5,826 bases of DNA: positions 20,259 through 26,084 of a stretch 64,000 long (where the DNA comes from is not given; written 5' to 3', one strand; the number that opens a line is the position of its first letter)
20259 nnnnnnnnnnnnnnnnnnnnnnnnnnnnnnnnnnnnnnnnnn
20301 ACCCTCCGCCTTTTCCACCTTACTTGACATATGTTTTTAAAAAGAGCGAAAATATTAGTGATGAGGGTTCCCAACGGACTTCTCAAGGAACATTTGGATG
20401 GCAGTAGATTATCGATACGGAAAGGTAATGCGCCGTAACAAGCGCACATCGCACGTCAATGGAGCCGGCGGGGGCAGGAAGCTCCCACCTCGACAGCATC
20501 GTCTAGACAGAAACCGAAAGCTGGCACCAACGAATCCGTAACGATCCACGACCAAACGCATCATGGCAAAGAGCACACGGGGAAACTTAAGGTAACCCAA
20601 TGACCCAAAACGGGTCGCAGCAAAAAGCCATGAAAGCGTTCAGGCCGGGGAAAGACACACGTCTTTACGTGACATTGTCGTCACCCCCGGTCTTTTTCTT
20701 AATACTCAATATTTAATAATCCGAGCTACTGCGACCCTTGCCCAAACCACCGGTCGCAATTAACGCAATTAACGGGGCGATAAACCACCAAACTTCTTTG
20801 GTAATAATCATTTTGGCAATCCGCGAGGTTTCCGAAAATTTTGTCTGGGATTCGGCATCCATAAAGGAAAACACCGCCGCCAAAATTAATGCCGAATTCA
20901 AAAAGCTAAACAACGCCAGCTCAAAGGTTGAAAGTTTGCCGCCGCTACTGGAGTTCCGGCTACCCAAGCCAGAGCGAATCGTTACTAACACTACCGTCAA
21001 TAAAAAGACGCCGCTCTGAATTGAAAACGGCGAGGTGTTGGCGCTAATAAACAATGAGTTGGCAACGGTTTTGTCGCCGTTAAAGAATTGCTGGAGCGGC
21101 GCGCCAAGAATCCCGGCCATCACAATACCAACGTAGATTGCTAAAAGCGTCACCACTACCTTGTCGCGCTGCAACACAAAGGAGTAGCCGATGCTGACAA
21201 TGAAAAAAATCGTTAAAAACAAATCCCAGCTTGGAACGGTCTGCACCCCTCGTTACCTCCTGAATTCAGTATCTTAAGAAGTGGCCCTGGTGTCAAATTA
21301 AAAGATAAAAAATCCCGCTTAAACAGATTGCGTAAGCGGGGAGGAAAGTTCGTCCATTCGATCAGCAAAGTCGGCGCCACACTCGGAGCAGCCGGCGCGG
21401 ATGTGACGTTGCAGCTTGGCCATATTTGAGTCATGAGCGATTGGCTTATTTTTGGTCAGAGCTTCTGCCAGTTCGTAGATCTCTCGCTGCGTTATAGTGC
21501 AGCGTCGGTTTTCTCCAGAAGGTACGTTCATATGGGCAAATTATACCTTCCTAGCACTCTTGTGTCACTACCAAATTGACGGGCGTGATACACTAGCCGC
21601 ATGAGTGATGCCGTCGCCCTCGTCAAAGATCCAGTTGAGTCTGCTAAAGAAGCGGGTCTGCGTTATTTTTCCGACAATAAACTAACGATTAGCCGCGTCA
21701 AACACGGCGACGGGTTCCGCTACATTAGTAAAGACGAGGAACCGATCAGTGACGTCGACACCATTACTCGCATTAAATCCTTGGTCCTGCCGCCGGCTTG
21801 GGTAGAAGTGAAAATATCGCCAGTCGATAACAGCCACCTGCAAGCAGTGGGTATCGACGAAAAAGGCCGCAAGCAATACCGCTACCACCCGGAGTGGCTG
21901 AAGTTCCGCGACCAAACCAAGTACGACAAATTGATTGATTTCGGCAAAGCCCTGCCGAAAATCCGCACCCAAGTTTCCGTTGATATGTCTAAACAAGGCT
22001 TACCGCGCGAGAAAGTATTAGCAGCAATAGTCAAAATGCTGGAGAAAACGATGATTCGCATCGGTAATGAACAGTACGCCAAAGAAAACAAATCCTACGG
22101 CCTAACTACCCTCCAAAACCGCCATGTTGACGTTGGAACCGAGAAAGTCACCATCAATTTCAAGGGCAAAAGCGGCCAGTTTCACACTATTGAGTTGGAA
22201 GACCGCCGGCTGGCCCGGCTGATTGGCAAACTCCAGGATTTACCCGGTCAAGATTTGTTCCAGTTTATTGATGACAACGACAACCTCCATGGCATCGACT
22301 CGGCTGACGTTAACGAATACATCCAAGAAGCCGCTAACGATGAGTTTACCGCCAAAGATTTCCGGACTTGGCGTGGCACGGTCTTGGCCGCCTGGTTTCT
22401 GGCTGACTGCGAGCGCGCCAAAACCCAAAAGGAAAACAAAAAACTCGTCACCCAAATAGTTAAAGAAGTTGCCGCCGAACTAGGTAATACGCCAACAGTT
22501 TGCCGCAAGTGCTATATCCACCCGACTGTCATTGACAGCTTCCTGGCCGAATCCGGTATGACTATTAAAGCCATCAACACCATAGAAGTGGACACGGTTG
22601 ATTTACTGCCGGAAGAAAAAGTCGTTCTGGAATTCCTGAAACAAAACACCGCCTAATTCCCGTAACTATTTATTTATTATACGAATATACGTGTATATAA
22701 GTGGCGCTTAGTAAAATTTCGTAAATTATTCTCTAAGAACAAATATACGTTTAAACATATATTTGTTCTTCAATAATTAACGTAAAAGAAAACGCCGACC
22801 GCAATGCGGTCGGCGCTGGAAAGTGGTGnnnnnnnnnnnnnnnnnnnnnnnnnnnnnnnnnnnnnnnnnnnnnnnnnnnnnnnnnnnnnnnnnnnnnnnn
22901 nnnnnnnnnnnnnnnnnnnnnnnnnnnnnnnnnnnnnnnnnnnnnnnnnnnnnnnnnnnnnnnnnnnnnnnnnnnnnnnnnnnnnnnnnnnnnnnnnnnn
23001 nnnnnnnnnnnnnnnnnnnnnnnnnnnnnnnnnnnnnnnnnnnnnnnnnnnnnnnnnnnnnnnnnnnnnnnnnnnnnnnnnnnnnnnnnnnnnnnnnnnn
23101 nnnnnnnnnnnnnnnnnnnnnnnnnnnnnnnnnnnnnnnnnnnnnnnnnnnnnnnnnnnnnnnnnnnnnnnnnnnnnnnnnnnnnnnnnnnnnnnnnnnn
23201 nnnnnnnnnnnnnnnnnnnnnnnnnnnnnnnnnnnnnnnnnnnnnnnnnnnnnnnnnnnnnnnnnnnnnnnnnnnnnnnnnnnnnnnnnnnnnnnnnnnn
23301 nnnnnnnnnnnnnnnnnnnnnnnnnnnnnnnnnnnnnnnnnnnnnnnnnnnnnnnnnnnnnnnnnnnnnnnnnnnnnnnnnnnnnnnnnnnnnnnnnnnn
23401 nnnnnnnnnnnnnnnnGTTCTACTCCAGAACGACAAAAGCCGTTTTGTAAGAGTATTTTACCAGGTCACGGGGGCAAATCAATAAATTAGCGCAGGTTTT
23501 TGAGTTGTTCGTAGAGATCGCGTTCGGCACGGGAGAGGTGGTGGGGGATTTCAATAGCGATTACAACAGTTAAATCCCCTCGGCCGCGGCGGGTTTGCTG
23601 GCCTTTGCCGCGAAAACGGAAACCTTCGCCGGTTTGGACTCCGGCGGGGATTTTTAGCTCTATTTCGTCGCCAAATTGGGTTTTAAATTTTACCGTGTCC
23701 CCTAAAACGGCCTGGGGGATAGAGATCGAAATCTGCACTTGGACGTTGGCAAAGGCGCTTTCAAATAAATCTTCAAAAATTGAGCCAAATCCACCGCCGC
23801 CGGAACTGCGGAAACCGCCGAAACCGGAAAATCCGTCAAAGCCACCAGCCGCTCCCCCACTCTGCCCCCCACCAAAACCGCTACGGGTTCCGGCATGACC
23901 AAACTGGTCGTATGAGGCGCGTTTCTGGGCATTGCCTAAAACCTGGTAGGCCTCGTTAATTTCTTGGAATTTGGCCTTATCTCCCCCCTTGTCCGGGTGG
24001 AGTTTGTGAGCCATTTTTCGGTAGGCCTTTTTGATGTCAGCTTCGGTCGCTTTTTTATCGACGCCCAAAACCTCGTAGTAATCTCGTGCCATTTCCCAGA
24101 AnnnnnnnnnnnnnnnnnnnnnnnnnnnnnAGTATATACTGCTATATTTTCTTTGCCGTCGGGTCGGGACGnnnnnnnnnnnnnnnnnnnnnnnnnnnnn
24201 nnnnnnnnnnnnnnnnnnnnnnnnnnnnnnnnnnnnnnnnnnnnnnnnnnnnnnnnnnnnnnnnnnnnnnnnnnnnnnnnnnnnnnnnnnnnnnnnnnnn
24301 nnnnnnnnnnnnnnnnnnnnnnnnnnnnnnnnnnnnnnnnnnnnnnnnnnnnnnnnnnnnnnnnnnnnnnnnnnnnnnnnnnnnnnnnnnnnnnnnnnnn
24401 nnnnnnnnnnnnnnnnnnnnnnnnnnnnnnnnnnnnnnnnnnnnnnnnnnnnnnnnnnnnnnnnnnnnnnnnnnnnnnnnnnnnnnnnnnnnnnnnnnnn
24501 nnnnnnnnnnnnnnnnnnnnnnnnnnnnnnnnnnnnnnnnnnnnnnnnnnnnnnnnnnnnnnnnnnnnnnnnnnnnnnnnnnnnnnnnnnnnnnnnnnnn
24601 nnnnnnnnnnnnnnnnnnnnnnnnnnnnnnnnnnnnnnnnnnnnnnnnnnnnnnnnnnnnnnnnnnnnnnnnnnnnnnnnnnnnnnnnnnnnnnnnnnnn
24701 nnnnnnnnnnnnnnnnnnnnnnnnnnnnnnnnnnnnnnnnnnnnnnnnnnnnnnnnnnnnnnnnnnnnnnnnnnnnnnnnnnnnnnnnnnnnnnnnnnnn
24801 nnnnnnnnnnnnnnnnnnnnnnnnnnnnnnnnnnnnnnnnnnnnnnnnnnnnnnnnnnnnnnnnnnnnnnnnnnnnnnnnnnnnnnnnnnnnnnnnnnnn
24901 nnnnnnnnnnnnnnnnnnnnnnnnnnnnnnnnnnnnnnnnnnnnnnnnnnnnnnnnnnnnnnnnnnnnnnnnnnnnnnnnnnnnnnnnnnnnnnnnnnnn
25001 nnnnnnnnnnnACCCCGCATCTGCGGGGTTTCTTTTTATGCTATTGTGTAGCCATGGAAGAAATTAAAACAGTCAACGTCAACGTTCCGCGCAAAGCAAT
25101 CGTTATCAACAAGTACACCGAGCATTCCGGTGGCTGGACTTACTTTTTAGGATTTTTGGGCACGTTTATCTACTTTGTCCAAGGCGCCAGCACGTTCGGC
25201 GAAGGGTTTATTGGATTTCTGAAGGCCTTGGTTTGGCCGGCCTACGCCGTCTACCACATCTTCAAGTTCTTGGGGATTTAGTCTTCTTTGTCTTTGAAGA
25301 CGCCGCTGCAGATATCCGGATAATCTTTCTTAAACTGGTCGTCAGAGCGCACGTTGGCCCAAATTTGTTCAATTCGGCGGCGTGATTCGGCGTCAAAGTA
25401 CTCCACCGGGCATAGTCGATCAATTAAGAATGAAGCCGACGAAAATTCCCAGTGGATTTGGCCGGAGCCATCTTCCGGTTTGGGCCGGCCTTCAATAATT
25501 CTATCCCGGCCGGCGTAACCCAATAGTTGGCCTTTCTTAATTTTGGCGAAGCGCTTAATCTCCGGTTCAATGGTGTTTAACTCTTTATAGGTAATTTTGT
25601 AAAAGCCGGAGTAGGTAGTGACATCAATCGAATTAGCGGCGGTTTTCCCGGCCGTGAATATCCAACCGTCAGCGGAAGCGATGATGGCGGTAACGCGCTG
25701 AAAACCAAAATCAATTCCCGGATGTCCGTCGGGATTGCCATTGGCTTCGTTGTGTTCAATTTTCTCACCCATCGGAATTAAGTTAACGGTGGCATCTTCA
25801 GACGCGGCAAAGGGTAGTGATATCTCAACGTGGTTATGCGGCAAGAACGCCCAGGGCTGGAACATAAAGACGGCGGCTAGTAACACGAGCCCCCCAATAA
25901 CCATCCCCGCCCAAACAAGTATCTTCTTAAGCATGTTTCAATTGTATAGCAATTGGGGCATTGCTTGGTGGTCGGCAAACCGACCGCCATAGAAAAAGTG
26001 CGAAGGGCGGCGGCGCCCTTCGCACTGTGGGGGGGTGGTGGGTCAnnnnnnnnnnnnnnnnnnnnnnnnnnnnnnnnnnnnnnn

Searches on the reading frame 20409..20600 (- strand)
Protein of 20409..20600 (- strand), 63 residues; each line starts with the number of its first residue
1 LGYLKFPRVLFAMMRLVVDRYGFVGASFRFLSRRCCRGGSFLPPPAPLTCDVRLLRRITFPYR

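Call 31: search_protein_families(library=pfam, proteins=[window:20409-20600:-], max_evalue=1)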
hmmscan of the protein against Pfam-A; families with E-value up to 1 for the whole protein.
window:20409-20600:- (63 aa): 1 family
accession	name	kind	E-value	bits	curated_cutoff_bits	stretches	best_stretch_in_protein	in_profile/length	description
PF00871.23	Acetate_kinase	-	0.45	9.6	22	1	15-35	169-189/392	Acetokinase family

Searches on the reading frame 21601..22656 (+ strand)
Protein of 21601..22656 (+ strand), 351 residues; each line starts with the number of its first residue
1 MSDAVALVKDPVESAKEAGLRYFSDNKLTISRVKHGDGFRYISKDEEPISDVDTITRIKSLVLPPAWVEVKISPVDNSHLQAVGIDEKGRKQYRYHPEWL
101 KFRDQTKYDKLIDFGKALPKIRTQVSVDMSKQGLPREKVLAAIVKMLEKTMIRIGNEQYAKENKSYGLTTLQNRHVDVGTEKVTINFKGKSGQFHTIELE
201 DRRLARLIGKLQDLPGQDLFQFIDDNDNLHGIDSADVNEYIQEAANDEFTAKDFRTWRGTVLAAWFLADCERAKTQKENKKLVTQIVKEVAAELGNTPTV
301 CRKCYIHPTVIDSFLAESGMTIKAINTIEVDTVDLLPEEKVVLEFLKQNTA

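Call 10: search_protein_families(library=pfam, proteins=[window:21601-22656:+], max_evalue=0.01)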
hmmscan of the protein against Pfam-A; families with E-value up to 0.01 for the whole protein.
window:21601-22656:+ (351 aa): 2 families
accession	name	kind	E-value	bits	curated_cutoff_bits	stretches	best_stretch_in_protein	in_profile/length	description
PF01028.25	Topoisom_I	-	1.5e-39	136.2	23.7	1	102-317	7-213/228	Eukaryotic DNA topoisomerase I, catalytic core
PF21338.2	Top1B_N_bact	-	4.5e-19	68.3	27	1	38-86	1-49/49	Bacterial DNA topoisomerase IB, N-terminal domain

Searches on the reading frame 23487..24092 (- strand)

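Call 10: search_protein_families(library=pfam, proteins=[window:23487-24092:-], max_evalue=0.01)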
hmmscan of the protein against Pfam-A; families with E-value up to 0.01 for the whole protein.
window:23487-24092:- (201 aa): 2 families
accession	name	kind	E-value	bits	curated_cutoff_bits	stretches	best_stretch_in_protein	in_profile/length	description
PF00226.36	DnaJ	-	6.7e-24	84.2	27.8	1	4-62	1-63/63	DnaJ domain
PF01556.23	DnaJ_C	-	1.3e-13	51.7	26.6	1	109-183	77-152/152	DnaJ C terminal domain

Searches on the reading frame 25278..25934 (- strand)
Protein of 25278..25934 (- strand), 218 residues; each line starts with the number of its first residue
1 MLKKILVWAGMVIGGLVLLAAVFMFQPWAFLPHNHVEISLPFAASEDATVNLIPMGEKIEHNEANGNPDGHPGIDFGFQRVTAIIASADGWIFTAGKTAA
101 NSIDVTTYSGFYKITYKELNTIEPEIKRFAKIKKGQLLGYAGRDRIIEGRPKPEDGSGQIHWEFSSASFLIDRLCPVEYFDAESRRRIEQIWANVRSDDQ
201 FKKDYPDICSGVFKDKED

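Call 9: search_protein_families(library=pfam, proteins=[window:25278-25934:-], max_evalue=0.01)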
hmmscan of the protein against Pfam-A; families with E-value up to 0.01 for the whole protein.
window:25278-25934:- (218 aa): 1 family
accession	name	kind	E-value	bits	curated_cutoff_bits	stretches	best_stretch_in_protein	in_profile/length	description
PF01551.29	Peptidase_M23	-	1.3e-07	32.1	28.7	1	70-144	2-75/96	Peptidase family M23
